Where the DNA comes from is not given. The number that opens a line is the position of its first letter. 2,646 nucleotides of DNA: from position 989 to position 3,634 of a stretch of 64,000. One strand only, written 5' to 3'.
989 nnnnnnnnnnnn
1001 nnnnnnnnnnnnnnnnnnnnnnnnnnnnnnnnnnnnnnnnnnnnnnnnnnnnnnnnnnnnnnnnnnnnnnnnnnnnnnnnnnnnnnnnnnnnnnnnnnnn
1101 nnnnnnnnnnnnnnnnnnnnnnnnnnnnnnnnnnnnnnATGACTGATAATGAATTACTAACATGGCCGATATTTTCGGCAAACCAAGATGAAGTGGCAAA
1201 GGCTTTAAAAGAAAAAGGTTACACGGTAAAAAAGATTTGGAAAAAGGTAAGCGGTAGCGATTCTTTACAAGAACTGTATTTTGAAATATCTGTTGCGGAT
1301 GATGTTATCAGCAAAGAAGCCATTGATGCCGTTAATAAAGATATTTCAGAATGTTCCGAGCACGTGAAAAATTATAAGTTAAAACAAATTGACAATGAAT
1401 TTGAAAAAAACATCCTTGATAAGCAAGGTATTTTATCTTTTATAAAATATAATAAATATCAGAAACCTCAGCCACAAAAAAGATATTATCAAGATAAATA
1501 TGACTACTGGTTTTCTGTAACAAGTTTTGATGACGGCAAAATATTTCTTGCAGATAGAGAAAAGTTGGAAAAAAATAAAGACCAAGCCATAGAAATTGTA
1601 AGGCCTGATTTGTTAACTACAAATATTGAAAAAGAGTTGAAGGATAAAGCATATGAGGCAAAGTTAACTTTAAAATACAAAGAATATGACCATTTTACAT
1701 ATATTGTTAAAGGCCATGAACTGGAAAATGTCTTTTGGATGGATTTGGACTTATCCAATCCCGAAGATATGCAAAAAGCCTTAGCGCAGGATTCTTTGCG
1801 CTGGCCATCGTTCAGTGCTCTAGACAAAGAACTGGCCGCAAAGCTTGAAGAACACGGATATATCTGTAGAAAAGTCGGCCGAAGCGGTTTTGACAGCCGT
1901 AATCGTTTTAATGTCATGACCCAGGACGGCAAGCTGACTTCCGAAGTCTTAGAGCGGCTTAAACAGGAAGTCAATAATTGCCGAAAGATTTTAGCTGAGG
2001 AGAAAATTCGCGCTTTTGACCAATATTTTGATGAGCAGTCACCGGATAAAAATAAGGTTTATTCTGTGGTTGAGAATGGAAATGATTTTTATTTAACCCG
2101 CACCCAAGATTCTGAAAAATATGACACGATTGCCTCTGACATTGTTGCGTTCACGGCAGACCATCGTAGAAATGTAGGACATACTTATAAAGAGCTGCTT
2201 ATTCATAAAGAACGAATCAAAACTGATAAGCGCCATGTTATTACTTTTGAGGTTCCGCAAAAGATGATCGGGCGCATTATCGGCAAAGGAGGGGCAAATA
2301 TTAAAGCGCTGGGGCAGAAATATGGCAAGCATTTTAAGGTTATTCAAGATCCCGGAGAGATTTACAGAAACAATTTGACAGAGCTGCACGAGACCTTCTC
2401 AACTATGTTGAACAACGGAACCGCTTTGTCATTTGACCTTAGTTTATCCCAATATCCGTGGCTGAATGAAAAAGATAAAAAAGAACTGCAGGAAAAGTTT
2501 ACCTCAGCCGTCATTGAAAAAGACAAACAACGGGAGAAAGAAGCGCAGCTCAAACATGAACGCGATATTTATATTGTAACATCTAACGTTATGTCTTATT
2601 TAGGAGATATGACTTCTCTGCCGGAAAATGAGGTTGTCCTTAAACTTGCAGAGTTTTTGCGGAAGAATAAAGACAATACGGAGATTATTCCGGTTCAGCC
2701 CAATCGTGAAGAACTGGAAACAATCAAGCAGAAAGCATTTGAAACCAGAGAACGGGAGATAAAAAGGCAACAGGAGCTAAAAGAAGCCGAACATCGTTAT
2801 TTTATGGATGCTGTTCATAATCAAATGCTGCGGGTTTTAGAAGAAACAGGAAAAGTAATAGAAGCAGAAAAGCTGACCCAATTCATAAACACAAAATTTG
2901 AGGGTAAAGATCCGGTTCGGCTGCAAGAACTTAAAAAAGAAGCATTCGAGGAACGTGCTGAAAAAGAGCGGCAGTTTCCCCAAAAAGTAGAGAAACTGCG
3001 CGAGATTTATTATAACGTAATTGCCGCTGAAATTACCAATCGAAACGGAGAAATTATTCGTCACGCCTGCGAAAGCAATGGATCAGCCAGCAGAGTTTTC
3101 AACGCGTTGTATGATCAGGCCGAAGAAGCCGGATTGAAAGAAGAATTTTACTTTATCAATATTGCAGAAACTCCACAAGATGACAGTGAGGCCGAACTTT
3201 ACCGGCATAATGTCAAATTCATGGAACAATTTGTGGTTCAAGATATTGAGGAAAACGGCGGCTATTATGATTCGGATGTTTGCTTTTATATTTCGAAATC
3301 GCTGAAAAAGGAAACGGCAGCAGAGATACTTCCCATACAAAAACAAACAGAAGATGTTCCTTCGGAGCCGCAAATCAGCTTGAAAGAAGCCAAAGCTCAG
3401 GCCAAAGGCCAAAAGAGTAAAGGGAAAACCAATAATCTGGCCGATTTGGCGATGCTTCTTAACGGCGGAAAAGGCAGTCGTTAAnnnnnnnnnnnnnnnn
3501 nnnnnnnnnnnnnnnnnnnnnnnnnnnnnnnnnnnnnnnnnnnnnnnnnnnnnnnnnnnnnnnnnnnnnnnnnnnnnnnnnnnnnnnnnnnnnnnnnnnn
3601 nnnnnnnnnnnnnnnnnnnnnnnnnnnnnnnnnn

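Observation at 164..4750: Low-GC block around tRNA-Pro encoding three consecutive proteins with a shared C-terminal G-x-R-S-R tail (candidate secreted effectors)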

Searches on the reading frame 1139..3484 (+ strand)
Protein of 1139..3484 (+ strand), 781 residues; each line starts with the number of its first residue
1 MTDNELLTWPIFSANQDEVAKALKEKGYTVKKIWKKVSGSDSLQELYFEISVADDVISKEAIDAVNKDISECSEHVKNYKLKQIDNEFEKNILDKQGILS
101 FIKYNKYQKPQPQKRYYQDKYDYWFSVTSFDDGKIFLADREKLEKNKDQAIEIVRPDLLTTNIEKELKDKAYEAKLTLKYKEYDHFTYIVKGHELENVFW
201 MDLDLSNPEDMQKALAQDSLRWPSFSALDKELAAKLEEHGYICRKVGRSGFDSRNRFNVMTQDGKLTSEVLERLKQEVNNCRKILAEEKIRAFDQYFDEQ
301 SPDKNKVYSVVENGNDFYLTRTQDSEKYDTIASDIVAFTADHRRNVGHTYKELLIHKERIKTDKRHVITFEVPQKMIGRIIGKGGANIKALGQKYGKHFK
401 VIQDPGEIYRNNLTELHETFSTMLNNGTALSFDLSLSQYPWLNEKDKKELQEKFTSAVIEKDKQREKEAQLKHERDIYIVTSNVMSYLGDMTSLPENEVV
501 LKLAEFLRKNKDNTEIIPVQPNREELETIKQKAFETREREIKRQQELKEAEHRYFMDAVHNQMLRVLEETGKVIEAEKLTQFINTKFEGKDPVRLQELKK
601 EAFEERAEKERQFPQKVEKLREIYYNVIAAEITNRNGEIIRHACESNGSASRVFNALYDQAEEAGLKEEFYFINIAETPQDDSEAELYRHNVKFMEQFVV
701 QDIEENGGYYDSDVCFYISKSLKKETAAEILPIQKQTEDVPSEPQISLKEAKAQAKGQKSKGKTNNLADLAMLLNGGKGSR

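Call 5: search_protein_families(library=pfam, proteins=[window:1139-3484:+], max_evalue=0.01)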
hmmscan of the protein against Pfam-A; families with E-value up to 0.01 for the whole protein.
window:1139-3484:+ (781 aa): 3 families
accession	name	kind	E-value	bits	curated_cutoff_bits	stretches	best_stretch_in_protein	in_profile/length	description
PF00013.35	KH_1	-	1.9e-07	31.2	21.5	1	368-405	2-40/66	KH domain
PF07650.23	KH_2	-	6e-05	23.2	22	1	358-404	18-63/78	KH domain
PF13083.13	KH_KhpA-B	-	0.00026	21.3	32.1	1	357-391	22-54/73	KhpA/KhpB, KH domain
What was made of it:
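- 1139..3484 (+): KH-domain partner protein, 781 aa. It has two copies of a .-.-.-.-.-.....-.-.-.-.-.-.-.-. domain, a conserved core plus a type I KH domain (aa about 205-405), long helices (aa 444-632), a basic linker and a tail. Pfam KH_1 (call 5).
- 2240..2353 (+): KH domain with the GxxG loop (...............). Pfam KH_1 aa 368-405, E 1.9e-7 (call 5).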

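Call 8: find_homologous_proteins(query=window:1139-3484:+)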
Query window:1139-3484:+ (781 aa): 6 proteins with E <= 0.001 among 8000 candidates.
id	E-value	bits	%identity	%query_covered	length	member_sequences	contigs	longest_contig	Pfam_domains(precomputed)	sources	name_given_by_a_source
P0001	0.0e+0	1721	99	100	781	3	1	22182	PF00013.36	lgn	-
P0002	0.0e+0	1053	64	99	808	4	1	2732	PF00013.36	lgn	-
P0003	5.0e-96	341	33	81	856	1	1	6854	PF00013.36,PF13083.14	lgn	-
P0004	2.0e-67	247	36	59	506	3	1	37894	PF00013.36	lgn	-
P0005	1.5e-48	184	32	58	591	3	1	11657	PF00013.36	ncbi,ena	-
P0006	2.4e-8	51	30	21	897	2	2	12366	PF00013.36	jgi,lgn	-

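Call 18: search_protein_families(library=ncbifam, proteins=[window:1139-3484:+], max_evalue=0.01)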
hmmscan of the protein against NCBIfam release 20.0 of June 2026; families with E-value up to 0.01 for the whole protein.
window:1139-3484:+ (781 aa): 3 families
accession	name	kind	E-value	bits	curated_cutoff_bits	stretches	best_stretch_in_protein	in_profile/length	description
TIGR01952.1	nusA_arch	equivalog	0.0012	19.2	74.35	0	362-404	30-71/141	NusA-like transcription termination signal-binding factor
NF006261.0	PRK08406.1-5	equivalog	0.0016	18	231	1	367-403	33-69/173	transcription elongation factor NusA-like protein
NF008805.1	PRK11824.1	equivalog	0.0045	15.4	471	1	359-409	538-587/683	polyribonucleotide nucleotidyltransferase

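Call 42: search_protein_families(library=padloc, proteins=[window:1139-3484:+], max_evalue=0.01)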
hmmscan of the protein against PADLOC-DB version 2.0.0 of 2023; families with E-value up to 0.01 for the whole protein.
window:1139-3484:+ (781 aa): 1 family
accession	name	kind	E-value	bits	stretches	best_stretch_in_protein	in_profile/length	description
PDLC02077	Cas2b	-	0.0043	15.5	1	459-535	9-83/96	-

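Call 43: search_protein_families(library=phrogs, proteins=[window:1139-3484:+], max_evalue=0.01)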
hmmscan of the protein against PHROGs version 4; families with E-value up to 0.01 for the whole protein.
window:1139-3484:+ (781 aa): 0 families

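Call 47: predict_structure(alignment_id=A2)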
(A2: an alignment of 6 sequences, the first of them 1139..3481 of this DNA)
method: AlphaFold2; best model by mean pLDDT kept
length: 781 residues; sequences in the alignment: 6
mean_pLDDT: 69.6   pTM: 0.43
mean pLDDT of the five models: 69.6, 68.4, 67.7, 67.1, 64.1
residues with pLDDT >= 90: 107; 70-90: 356; 50-70: 117; < 50: 201
segments of 3 or more residues with pLDDT < 50: 1-5, 106-131, 490-496, 513-519, 624-654, 664-750, 752-781
pLDDT, mean of each block of 10 residues (from residue 1): 58 75 88 66 67 80 86 80 78 84 51 33 36 66 76 76 67 80 84 86 88 91 91 94 90 88 91 95 88 89 91 66 77 77 65 91 92 88 74 90 88 89 85 85 88 89 78 62 55 52 62 46 68 69 74 86 79 84 84 83 86 68 46 40 35 46 46 41 40 43 43 40 31 31 42 42 36 36 30
secondary structure, 60 per line:
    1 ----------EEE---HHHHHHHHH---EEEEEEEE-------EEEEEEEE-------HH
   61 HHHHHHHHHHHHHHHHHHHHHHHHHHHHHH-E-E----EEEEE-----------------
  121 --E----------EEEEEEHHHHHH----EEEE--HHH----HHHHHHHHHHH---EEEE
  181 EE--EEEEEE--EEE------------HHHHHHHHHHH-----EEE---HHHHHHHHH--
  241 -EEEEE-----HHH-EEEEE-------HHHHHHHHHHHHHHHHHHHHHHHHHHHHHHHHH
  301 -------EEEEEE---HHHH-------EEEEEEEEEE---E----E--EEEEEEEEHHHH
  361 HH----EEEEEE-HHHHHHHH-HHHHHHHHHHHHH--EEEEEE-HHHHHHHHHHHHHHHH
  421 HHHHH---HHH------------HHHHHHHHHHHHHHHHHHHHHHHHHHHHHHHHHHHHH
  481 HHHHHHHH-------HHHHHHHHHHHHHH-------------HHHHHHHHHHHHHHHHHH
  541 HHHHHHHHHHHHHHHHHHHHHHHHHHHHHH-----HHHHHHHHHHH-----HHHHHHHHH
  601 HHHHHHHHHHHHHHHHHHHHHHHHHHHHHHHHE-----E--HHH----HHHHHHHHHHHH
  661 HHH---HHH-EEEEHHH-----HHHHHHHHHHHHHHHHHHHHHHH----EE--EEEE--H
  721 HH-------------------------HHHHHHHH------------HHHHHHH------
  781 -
elements in order (helices of 4 or more, strands of 3 or more residues): E11-13 H17-25 E29-36 E44-51 H59-90 E99-103 E134-139 H140-145 E150-153 H163-173 E177-182 E185-190 E193-195 H208-218 E224-226 H230-238 E242-246 E256-260 H268-300 E308-313 H317-320 E328-337 E349-356 H357-362 E367-372 H374-381 H383-395 E398-403 H405-425 H444-488 H496-509 H523-570 H576-586 H592-632 H649-663 E671-674 H683-705 E714-717 H748-755 H768-774
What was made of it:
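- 1139..3484 (+): AF2 is well folded over aa 200-470 (call 47).
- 3434..3481 (+): KH-protein C-terminal tail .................. AF2 predicts a short helix at aa 768-774 with low confidence (call 47).
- On KH domain, type I: AF2 gives E367-372, H374-381, H383-395, E398-403 (call 47).
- AF2 gave low confidence for the KH tail and showed no intramolecular docking (call 47).
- Tried and rejected: The tail had low confidence and showed no docking (call 47).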

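Call 49: fold_search(model_id=the predicted structure, library=pdb)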
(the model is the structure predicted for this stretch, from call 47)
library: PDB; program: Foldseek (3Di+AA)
matches with E <= 10: 275; with E <= 0.001: 0
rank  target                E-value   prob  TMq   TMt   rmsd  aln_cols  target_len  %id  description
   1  5lm7_A                3.7e-02  0.11  0.07  0.10  25.5       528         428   12  Crystal structure of the lambda N-Nus factor complex (released 2017-04-05)
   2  8y5l_NA               7.5e-02  0.10  0.06  0.09  23.7       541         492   12  E.coli transcription translation coupling complex in TTC-B state 1 (subclass1) containing mRNA with 30-mer spacer, Nu (released 2025-08-13)
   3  4mtn                  1.1e-01  0.14  0.07  0.11  24.7       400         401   11  Crystal structure of transcription termination factor NusA from Planctomyces limnophilus DSM 3776 (released 2013-10-02)
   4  9r2v_E                1.1e-01  0.13  0.05  0.19  16.4       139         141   14  De novo designed M16 protein fold (released 2025-05-14)
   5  6flq_F                1.2e-01  0.16  0.07  0.10  22.4       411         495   11  CryoEM structure of E.coli RNA polymerase paused elongation complex bound to NusA (released 2018-03-21)
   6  6x7k_AG               2.0e-01  0.97  0.06  0.09   9.2        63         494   19  Cryo-EM structure of an Escherichia coli coupled transcription-translation complex B3 (TTC-B3) containing an mRNA wit (released 2020-09-02)
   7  4cnz_F                2.4e-01  0.92  0.07  0.37   4.4        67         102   21  Structure of PII signaling protein GlnZ from Azospirillum brasilense in complex with adenosine diphosphate (released 2014-05-28)
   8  5ms0_M                2.9e-01  0.06  0.06  0.10  23.9       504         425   12  pseudo-atomic model of the RNA polymerase lambda-based antitermination complex solved by cryo-EM (released 2017-05-03)
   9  5ovo_B                3.1e-01  0.69  0.06  0.33   4.4        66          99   21  Structure of DraG-GlnZ-delta42-54 complex from Azospirillum brasilense (released 2017-10-11)
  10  4cnz_A                3.1e-01  0.69  0.06  0.32   4.5        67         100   22  Structure of PII signaling protein GlnZ from Azospirillum brasilense in complex with adenosine diphosphate (released 2014-05-28)
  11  4cnz_C                3.4e-01  0.89  0.07  0.37   4.3        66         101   20  Structure of PII signaling protein GlnZ from Azospirillum brasilense in complex with adenosine diphosphate (released 2014-05-28)
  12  3ta1_C                3.8e-01  0.75  0.06  0.34   4.0        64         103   22  A. fulgidus GlnK3, MgADP complex (released 2011-10-26)
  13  5lm7_C                4.5e-01  0.04  0.07  0.11  24.8       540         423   11  Crystal structure of the lambda N-Nus factor complex (released 2017-04-05)
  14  7x74_F                4.8e-01  0.18  0.06  0.13  18.4       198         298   14  Cryo-EM structure of Streptomyces coelicolor transcription initial complex with two Zur dimers. (released 2022-08-03)
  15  9r2v_A                4.8e-01  0.08  0.05  0.20  16.5       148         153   15  De novo designed M16 protein fold (released 2025-05-14)
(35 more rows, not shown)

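Call 53: find_encoding_contigs(protein=P0004, flank=10000, max_places=2)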
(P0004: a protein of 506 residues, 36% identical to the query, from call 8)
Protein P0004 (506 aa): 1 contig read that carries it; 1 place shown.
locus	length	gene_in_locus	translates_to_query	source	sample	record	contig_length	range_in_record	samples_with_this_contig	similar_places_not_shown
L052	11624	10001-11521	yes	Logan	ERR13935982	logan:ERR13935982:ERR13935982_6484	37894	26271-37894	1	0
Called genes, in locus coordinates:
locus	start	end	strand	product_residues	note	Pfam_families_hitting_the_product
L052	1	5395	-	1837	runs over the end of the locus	PF11974:bMG3, PF01835:MG2, PF17972:bMG5 (weak), PF07703:A2M_BRD, PF00207:A2M (weak), PF17973:bMG10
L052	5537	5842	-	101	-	PF02583:Trns_repr_metal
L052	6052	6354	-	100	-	-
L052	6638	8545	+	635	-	-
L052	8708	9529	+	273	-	PF01263:Aldose_epim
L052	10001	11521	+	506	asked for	PF00013:KH_1 (weak)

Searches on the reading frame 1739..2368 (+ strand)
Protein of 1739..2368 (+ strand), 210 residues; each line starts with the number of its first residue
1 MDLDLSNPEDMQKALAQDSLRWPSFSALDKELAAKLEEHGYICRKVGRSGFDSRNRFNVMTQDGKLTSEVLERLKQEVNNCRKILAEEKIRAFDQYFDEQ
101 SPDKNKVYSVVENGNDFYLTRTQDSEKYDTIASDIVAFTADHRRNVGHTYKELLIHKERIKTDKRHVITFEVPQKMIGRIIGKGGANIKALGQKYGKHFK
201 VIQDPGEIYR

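Call 79: search_protein_representatives(alignment_id=A3)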
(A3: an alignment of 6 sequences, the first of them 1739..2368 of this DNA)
Query: 6 sequences, 747 profile positions. Proteins with E-value up to 0.001 (for the whole library): 2651; up to 1e-10: 487; up to 1e-30: 37. The best 150 are listed.
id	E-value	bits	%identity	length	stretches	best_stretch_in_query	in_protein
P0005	4.1e-224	762.8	-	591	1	4-552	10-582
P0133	7.0e-216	735.6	-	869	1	22-742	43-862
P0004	9.8e-196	669.0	-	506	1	108-591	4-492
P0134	2.7e-181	621.3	-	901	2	19-602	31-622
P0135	2.5e-164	565.2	-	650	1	202-747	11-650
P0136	8.8e-143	493.9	-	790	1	107-745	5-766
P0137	2.8e-135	469.1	-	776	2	173-742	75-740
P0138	3.8e-128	445.5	-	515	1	322-742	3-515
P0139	1.6e-124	433.6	-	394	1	323-623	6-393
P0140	3.5e-121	422.5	-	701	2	265-605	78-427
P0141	6.5e-118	411.7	-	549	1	107-616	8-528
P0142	4.6e-104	365.9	-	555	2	321-587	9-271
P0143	4.6e-100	352.7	-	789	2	236-745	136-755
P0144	1.1e-97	344.8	-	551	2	261-595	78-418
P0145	2.2e-92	327.3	-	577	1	324-681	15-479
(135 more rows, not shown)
